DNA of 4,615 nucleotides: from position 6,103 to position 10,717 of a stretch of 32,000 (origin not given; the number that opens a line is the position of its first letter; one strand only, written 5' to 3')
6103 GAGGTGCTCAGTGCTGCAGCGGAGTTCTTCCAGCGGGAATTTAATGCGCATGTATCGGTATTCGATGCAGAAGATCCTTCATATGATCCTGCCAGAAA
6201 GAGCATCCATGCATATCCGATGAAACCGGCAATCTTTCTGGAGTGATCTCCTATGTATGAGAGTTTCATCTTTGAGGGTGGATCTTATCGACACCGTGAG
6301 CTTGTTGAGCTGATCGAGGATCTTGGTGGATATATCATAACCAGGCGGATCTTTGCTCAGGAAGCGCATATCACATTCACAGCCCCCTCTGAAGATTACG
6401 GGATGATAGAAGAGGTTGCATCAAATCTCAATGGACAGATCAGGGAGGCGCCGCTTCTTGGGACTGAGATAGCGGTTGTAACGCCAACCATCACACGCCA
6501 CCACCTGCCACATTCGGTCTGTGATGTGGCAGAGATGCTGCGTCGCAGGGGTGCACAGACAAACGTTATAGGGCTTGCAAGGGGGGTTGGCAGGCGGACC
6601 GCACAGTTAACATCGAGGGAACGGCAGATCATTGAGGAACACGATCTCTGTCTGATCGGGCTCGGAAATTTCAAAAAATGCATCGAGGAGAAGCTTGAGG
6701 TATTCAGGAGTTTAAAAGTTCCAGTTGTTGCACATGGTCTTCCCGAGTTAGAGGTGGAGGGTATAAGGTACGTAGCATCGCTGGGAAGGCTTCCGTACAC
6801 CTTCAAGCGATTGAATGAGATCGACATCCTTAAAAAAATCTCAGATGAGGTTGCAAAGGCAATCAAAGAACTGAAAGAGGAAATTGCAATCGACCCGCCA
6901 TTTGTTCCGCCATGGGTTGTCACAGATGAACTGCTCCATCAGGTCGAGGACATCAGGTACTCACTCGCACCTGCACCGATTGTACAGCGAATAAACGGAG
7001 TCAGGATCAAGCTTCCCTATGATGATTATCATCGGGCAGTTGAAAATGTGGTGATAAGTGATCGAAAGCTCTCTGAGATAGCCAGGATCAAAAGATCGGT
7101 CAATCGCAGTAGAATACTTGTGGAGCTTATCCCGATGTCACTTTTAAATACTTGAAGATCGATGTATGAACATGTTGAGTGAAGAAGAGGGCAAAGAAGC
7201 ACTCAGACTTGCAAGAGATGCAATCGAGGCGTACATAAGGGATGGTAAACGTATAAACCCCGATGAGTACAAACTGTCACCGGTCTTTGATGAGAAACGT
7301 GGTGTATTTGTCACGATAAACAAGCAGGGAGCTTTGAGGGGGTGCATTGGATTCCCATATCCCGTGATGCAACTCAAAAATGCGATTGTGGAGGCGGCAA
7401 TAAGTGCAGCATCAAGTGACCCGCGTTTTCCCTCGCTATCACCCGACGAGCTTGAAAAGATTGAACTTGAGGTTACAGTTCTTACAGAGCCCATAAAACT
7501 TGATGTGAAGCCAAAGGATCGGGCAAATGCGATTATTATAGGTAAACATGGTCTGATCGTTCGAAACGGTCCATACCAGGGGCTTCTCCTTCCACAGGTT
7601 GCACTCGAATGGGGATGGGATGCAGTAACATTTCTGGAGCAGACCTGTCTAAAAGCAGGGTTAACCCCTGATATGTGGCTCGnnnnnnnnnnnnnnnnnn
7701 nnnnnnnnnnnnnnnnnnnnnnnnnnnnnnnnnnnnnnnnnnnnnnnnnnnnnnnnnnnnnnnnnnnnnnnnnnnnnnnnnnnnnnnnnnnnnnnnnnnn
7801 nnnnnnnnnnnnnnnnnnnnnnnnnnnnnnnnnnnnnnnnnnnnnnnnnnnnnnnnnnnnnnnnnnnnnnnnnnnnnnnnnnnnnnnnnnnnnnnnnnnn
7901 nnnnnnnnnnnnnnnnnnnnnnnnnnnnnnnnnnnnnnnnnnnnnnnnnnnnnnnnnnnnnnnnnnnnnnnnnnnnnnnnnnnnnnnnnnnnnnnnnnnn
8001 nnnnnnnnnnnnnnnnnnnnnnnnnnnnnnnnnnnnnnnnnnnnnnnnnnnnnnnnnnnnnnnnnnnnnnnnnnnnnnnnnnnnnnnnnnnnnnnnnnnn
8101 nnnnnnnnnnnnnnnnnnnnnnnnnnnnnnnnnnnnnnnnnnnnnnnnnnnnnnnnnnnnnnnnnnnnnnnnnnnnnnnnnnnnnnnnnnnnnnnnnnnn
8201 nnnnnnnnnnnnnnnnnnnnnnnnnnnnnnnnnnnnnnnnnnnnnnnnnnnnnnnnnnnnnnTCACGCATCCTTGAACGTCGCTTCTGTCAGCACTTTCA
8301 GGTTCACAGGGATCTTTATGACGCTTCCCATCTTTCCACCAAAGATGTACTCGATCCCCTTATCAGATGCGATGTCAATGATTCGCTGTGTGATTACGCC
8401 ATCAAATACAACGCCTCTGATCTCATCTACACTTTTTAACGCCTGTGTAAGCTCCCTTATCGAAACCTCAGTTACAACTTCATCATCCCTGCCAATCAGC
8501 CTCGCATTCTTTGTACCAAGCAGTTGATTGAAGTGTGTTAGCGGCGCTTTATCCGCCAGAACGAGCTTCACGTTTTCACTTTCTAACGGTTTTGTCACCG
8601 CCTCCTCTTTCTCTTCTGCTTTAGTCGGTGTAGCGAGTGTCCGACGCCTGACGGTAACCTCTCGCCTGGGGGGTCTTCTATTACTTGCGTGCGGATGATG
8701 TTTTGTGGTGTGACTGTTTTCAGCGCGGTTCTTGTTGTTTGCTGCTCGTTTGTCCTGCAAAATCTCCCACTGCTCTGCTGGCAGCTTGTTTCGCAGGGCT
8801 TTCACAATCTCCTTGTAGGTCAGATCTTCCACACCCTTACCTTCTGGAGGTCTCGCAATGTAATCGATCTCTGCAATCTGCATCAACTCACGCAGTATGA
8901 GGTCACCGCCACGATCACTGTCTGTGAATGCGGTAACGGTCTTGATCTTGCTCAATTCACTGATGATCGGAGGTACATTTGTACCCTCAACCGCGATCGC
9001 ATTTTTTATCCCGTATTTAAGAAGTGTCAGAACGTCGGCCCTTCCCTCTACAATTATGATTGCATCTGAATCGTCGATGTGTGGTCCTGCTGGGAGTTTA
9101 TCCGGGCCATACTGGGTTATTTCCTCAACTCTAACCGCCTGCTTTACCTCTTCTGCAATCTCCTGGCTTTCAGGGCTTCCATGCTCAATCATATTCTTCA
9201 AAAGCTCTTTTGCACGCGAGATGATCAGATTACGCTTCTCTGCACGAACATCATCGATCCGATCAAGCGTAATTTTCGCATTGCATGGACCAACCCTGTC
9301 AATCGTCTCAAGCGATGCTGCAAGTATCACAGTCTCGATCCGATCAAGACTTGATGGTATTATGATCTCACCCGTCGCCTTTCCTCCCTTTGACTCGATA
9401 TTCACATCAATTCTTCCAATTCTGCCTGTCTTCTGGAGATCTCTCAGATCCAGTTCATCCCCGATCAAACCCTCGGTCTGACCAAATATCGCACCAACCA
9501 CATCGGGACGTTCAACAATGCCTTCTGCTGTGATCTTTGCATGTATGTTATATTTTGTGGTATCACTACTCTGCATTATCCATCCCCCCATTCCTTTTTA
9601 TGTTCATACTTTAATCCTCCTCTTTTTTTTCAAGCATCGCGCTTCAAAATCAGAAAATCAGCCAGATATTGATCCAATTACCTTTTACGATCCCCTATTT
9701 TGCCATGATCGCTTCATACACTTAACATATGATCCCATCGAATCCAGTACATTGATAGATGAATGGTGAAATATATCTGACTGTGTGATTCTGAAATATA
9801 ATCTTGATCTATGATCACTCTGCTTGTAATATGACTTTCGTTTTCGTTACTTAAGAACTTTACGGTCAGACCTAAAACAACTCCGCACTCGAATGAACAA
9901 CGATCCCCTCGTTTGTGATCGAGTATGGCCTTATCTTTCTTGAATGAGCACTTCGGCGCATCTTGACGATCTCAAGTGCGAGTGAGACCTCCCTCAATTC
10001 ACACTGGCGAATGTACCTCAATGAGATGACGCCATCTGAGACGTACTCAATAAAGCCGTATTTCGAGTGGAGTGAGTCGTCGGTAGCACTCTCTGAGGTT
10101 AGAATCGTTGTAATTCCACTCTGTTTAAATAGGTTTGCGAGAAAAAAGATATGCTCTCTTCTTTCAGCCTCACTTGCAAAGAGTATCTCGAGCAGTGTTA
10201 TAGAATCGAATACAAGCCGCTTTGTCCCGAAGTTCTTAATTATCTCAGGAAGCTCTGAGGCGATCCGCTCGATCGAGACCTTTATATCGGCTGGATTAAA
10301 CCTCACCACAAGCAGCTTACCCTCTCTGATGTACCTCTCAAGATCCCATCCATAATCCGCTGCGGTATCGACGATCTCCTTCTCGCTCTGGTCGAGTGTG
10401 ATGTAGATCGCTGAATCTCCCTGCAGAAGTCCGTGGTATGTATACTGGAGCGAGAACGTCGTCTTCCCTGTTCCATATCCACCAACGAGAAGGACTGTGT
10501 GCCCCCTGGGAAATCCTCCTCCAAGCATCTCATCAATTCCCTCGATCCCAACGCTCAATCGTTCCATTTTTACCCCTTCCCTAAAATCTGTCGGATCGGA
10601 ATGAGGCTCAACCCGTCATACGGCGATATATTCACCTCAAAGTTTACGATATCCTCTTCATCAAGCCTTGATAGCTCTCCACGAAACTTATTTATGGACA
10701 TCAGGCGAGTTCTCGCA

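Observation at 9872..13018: PAS-DUF835 sensor plus two KaiC-like ATPases, head-to-head with the pilus ATPase: candidate sensory controller of the pilus machine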

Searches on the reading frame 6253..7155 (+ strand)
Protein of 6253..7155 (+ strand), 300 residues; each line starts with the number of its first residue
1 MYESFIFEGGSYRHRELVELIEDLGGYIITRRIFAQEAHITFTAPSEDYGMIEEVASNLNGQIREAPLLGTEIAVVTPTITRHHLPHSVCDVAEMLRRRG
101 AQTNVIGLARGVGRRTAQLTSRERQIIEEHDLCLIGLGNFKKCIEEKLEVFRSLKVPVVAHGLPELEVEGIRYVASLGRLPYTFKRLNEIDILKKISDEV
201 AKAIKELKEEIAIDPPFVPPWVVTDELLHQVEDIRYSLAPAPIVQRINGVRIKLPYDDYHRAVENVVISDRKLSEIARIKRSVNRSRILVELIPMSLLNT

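Call 34: search_protein_families(library=pfam, proteins=[window:6253-7155:+], max_evalue=0.001)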
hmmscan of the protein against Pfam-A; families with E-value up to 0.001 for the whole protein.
window:6253-7155:+ (300 aa): 1 family
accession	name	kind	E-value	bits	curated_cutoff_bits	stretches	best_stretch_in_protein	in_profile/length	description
PF04609.17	MCR_C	-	8.9e-97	323.9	25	1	2-266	1-271/271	Methyl-coenzyme M reductase operon protein C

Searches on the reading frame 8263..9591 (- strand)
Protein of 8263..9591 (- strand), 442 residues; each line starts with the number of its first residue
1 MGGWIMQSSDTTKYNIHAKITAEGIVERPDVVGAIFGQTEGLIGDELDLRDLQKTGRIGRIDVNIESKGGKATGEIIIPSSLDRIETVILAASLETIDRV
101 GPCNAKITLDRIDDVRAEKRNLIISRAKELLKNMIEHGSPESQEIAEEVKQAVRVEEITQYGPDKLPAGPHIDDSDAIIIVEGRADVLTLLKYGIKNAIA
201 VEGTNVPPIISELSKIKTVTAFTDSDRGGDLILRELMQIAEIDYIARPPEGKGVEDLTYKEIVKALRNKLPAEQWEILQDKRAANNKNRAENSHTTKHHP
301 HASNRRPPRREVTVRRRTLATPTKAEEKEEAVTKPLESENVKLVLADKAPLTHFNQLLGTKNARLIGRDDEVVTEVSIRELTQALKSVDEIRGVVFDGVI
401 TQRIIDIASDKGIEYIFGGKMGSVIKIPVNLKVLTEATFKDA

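Call 3: search_protein_families(library=pfam, proteins=[window:8263-9591:-], max_evalue=0.01)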
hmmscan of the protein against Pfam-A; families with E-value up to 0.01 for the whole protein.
window:8263-9591:- (442 aa): 3 families
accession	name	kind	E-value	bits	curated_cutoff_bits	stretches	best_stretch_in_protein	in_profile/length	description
PF13662.12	Toprim_4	-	7.2e-11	42.6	25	1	177-238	2-72/85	Toprim domain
PF01751.28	Toprim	-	1.4e-08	35.2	23.1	1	178-247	2-86/96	Toprim domain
PF13155.12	Toprim_2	-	6.2e-07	30.1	22.1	1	179-253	1-83/88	Toprim-like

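Call 4: search_protein_families(library=ncbifam, proteins=[window:8263-9591:-], max_evalue=0.01)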
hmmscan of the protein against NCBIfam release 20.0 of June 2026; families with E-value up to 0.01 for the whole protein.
window:8263-9591:- (442 aa): 6 families
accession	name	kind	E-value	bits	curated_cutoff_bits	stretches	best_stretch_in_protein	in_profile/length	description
NF003108.1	PRK04031.1-1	equivalog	1.1e-166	555.3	300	1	13-435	1-419/419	DNA primase DnaG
TIGR01391.1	dnaG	equivalog_domain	2e-07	30.2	283.6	1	171-286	252-372/414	DNA primase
NF003091.0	PRK04017.1-2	equivalog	6.8e-05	22.7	129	1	174-236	33-97/151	hypothetical protein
NF003094.0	PRK04017.1-5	equivalog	0.00058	19.9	124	1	174-237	21-87/128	hypothetical protein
TIGR00334.1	5S_RNA_mat_M5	equivalog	0.0012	18.9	110.65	1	176-269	3-108/174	ribonuclease M5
NF003092.0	PRK04017.1-3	equivalog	0.0023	18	193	1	176-238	21-82/125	hypothetical protein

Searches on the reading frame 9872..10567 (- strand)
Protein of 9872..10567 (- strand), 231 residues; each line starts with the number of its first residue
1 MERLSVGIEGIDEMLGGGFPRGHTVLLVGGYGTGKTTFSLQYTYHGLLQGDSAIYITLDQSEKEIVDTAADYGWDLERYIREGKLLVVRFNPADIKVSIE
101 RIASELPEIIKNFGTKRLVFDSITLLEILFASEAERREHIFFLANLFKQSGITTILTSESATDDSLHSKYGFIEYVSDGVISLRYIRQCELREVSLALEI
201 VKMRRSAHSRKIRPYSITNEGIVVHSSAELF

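Call 3: search_protein_families(library=pfam, proteins=[window:9872-10567:-], max_evalue=0.01)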
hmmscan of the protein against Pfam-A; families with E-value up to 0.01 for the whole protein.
window:9872-10567:- (231 aa): 6 families
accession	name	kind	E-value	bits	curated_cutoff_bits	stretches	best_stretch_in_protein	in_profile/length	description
PF06745.19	ATPase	-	4.2e-59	200.2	26.6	1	6-227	3-229/231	KaiC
PF07088.17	GvpD_P-loop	-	2.9e-07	31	24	1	22-186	10-174/189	GvpD gas vesicle protein, P-loop domain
PF13479.12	AAA_24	-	0.0015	18.8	27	1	24-132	4-82/195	AAA domain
PF13481.12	AAA_25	-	0.0019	18.3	27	1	14-52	25-62/195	AAA domain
PF00154.27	RecA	-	0.0022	17.9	27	1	2-60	31-90/262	recA bacterial DNA recombination protein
PF13173.12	AAA_14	-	0.0025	18.3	27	0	24-69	4-48/129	AAA domain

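Call 4: search_protein_families(library=ncbifam, proteins=[window:9872-10567:-], max_evalue=0.01)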
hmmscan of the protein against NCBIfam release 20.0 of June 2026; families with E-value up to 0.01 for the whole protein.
window:9872-10567:- (231 aa): 17 families
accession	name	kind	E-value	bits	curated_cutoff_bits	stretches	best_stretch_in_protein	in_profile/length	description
TIGR03880.1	KaiC_arch_3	hypoth_equivalog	1.4e-86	289.7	249.45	1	7-231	1-224/224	KaiC domain-containing protein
NF006799.0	PRK09302.1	equivalog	2.4e-44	151.7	408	1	2-224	11-238/515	circadian clock protein KaiC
TIGR02655.1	circ_KaiC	equivalog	1.1e-37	129.8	546.25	1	3-225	2-229/484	circadian clock protein KaiC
TIGR03881.1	KaiC_arch_4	hypoth_equivalog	3e-35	122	247.8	1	2-224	1-228/231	KaiC domain-containing protein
TIGR03877.1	thermo_KaiC_1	hypoth_equivalog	8.8e-35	120.3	307.25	1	1-227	1-235/238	KaiC domain-containing protein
NF004723.0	PRK06067.1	subfamily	1.6e-14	54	194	1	4-207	16-216/243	flagellar accessory protein FlaH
NF052589.1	ArlH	equivalog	9.1e-14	51.7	215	1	9-224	7-223/229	archaellum protein ArlH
NF006320.0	PRK08533.1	equivalog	8.8e-10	38.6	215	1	6-149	8-152/230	flagellar accessory protein FlaH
TIGR03878.1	thermo_KaiC_2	hypoth_equivalog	1.3e-07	31.2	232.2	1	17-161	31-176/259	KaiC domain-containing protein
TIGR00416.1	sms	equivalog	6.7e-07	28.4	403.05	1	3-183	75-243/454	DNA repair protein RadA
NF006861.0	PRK09361.1-1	equivalog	1.4e-06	28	278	1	2-57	3-58/235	DNA repair and recombination protein RadB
TIGR02237.1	recomb_radB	equivalog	6e-06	26.3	172.4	1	11-222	1-209/210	DNA repair and recombination protein RadB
NF004629.0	PRK05973.1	equivalog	5.6e-05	22.3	156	1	20-78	62-120/237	DNA helicase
NF003301.0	PRK04301.1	equivalog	9.4e-05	21.7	259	1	2-124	81-207/316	DNA repair and recombination protein RadA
TIGR03600.1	phage_DnaB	exception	0.0011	18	498.65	1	4-67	177-240/421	phage replicative helicase, DnaB family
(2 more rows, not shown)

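Call 35: search_solved_structures(query=window:9872-10567:-, max_evalue=0.001, show_alignments=2)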
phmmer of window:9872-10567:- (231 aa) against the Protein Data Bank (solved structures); distinct sequences matched with E-value up to 0.001: 50.
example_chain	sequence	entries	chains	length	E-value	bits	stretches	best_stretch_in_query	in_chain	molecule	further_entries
8zn5_B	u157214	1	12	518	7.6e-70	238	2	2-224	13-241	KaiC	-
8zn6_F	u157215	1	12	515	1.4e-60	207.7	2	2-224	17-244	KaiC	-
5jwq_A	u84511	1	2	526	3.7e-57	196.5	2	3-222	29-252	Circadian clock protein kinase KaiC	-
7x1z_A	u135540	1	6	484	5.1e-57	196.1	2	4-224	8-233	Circadian clock oscillator protein KaiC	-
7s65_A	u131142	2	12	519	6.5e-57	195.7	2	4-224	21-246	Circadian clock protein kinase KaiC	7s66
3s1a_A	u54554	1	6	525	7.3e-57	195.5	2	4-224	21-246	Circadian clock protein kinase kaiC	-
9ofh_A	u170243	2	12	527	7.5e-57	195.5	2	4-224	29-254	Circadian clock oscillator protein KaiC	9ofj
8jon_A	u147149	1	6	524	1.4e-56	194.7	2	3-224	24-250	Circadian clock oscillator protein KaiC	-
7dy1_A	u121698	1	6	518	1.4e-56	194.6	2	3-222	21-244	Circadian clock protein kinase KaiC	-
4o0m_A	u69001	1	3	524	1.5e-56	194.6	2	3-222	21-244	Circadian clock protein kinase KaiC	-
3k09_A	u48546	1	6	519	1.7e-56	194.4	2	4-224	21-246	Circadian clock protein kinase kaiC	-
4ijm_A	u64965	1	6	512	1.8e-56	194.2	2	4-224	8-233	Circadian clock protein kinase KaiC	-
7dyk_A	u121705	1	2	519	2.4e-56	193.9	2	4-224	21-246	Circadian clock protein kinase KaiC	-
3k0e_A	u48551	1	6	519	2.6e-56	193.7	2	4-224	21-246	Circadian clock protein kinase KaiC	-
3k0f_A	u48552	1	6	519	2.9e-56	193.6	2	4-224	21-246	Circadian clock protein kinase KaiC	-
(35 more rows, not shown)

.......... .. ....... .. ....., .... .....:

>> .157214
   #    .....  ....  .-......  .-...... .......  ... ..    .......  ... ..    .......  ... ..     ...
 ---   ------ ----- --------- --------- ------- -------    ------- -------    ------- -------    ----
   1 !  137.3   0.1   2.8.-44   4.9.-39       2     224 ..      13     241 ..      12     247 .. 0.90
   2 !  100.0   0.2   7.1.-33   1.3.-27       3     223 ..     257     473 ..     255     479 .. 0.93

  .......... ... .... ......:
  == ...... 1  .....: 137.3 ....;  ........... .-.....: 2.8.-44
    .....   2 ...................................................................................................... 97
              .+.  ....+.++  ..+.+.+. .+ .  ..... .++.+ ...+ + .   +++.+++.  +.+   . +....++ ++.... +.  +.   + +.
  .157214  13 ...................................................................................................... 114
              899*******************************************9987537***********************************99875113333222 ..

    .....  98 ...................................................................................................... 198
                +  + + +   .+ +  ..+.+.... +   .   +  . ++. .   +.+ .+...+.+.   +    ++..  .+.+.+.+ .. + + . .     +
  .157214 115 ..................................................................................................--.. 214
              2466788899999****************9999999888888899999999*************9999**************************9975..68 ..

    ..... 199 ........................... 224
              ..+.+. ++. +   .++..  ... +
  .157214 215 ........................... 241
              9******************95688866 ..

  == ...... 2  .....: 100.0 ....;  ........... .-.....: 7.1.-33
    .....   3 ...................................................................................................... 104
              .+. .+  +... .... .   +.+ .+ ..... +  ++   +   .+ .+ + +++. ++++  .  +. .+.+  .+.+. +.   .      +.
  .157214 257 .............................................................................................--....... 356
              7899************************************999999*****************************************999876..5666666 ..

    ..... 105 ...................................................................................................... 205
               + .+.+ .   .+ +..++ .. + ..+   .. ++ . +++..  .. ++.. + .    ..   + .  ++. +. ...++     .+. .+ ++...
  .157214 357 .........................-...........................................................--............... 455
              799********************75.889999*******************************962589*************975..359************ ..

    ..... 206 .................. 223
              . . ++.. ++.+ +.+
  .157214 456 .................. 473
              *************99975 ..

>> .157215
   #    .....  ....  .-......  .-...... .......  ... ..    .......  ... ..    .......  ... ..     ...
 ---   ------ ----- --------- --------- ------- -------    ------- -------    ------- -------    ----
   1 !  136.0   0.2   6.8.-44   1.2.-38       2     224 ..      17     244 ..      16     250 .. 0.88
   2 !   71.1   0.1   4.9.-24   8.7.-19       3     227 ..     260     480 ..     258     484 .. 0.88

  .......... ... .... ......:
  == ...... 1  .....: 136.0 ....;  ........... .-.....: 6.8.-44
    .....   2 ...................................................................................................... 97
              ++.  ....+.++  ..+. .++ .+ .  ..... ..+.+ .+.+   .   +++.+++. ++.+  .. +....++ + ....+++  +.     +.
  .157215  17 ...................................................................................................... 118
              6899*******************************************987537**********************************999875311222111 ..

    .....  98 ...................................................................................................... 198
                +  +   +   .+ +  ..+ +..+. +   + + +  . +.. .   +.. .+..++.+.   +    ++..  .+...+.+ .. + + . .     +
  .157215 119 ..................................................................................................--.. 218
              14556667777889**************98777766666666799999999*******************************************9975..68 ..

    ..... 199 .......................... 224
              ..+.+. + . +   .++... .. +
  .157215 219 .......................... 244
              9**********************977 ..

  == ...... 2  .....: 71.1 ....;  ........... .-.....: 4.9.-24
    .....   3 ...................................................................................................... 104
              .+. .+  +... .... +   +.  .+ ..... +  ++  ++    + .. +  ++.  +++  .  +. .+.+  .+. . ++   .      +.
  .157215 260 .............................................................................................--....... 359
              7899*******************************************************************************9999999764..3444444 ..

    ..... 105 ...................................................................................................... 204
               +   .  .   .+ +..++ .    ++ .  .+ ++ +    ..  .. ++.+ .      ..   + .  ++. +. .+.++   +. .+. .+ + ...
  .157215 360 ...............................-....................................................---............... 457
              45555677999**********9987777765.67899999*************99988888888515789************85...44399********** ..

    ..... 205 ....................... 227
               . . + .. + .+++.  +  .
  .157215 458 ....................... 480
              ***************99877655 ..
